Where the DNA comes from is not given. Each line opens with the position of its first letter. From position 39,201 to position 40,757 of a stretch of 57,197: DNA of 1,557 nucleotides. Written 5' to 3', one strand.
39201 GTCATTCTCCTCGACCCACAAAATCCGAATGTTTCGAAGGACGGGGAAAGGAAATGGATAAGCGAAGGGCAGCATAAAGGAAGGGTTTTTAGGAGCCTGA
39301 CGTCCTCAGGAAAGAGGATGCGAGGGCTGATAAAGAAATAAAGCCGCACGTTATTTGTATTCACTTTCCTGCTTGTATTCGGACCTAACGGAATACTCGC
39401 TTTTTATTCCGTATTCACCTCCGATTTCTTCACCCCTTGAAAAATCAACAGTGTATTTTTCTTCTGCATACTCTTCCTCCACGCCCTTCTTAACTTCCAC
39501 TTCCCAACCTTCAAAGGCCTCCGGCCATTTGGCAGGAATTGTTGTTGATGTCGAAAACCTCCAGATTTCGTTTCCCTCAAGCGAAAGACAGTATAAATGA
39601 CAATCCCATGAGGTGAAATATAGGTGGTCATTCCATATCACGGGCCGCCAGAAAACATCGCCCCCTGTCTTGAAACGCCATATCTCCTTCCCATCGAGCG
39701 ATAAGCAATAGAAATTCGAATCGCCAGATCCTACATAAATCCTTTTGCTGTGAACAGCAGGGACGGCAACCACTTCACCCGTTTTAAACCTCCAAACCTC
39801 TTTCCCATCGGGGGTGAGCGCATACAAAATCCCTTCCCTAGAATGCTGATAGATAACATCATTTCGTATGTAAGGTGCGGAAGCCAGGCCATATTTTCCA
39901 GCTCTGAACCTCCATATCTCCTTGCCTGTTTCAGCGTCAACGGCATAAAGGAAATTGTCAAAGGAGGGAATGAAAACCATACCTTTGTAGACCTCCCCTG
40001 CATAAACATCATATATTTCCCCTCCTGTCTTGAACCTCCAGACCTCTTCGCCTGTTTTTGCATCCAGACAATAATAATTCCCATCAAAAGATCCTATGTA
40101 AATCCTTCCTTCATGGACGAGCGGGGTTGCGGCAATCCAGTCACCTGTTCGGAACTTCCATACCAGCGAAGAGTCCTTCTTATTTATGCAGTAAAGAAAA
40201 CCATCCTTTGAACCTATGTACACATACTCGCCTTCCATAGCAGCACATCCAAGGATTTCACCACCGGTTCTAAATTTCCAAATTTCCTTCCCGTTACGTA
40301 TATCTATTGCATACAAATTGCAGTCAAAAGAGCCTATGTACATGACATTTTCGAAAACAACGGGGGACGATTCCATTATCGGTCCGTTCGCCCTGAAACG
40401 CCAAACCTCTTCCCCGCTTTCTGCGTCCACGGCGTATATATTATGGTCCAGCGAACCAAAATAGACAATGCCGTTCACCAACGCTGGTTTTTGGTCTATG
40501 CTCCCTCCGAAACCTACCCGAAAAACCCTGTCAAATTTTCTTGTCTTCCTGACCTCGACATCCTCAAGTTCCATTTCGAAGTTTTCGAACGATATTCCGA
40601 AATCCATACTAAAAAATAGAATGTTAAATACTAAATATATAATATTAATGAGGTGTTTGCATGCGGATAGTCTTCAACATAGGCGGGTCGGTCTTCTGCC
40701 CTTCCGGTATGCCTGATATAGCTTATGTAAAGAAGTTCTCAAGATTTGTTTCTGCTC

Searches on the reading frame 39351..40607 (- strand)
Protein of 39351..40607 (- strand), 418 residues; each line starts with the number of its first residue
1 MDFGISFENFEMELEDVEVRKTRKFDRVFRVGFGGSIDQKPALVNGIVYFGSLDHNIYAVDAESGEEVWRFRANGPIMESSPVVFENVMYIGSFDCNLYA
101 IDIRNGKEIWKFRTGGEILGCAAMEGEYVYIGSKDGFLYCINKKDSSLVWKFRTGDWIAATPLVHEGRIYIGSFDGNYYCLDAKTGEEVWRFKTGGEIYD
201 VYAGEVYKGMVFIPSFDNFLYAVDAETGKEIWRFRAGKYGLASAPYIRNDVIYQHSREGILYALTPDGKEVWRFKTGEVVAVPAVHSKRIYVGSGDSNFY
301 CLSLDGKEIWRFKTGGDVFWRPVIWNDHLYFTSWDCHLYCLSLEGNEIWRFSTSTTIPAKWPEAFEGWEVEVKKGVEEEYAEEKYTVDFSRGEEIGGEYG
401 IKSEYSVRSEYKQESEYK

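Call 94: search_protein_families(library=pfam, proteins=[window:39351-40607:-], max_evalue=0.001)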
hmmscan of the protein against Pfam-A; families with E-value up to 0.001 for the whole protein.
window:39351-40607:- (418 aa): 6 families
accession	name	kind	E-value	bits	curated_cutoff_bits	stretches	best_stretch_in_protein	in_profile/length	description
PF13570.13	Beta-prop_ACSF4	-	8.4e-110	367.7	133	4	127-357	20-257/329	Beta-alanine-activating enzyme, beta-propeller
PF13360.13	PQQ_2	-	1.2e-46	159.7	27.6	4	98-197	5-104/233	Outer membrane protein assembly factor BamB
PF01011.28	PQQ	-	2.9e-25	89.5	26.7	2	37-74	49-86/595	Glucose/ethanol/alcohol dehydrogenase, beta-propeller domain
PF25292.1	Beta-prop_CGLA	-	5.2e-21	75.9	26.8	1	250-309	45-109/316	Lambda-carrageenase beta-propeller domain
PF14435.11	SUKH-4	-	3.1e-05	24.6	25.5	0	148-187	61-100/179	SUKH-4 immunity protein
PF23414.1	Beta-prop_EML_2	-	0.00022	21.1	90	0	88-154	12-79/266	Echinoderm microtubule-associated protein second beta-propeller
